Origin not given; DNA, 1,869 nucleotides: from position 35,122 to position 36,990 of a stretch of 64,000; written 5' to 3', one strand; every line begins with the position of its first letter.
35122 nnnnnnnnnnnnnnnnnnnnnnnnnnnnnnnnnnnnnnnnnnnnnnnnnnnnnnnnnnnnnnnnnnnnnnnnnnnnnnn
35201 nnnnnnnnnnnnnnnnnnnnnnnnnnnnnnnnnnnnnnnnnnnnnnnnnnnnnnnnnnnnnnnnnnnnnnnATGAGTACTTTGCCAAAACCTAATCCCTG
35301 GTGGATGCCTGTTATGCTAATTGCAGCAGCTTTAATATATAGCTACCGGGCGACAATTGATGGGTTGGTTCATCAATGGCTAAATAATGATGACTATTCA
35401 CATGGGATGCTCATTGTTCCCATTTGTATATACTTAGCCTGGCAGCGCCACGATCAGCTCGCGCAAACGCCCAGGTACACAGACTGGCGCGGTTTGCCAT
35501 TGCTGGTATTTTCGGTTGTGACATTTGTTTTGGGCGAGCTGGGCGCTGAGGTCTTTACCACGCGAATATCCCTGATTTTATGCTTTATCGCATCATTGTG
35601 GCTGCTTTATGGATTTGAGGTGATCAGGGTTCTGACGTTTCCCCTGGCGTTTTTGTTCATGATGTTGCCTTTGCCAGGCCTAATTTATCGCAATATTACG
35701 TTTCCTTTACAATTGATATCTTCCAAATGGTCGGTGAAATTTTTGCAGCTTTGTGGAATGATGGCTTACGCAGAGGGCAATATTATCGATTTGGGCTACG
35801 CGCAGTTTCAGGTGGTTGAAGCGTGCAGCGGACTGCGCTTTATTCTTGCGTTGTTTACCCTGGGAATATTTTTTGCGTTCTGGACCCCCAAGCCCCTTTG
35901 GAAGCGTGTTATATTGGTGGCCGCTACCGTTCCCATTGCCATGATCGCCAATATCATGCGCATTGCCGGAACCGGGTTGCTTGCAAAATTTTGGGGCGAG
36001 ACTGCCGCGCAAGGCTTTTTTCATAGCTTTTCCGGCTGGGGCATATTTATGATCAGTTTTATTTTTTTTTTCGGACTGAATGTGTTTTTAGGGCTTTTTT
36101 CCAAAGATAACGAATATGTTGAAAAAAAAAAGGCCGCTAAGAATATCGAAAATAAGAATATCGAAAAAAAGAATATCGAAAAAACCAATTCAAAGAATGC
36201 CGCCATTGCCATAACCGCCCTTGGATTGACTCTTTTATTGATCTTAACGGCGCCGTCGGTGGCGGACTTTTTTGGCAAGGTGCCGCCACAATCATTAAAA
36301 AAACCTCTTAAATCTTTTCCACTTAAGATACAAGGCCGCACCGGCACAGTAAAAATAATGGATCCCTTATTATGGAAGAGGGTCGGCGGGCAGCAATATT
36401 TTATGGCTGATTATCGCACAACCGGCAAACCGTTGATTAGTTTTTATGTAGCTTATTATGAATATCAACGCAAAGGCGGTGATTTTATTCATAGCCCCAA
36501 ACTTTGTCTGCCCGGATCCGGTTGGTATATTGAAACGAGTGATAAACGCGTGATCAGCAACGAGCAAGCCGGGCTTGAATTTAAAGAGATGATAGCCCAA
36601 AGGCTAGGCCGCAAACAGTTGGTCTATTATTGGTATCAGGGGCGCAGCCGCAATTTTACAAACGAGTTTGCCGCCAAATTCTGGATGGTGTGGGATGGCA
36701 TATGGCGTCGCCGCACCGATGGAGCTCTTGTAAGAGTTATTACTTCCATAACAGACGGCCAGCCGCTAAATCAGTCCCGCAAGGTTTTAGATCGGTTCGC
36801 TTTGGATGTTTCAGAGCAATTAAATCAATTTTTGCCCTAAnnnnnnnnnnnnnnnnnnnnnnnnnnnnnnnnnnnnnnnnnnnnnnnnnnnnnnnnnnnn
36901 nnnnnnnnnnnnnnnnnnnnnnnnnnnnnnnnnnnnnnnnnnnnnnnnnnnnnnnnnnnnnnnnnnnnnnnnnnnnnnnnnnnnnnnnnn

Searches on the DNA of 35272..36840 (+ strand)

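Call 42: search_with_rna_model(model_id=R1, sources=[L105, L106, L107, L108, L109], filters=off, max_evalue=1)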
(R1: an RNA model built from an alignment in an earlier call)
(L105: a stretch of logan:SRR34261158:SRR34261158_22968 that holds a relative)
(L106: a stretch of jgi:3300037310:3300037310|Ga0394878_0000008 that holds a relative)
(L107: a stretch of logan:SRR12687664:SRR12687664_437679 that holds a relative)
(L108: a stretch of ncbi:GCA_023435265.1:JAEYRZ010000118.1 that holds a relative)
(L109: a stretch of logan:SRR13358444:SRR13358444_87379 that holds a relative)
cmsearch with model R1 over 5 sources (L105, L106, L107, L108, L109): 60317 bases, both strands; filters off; matches with E-value up to 1: 0.
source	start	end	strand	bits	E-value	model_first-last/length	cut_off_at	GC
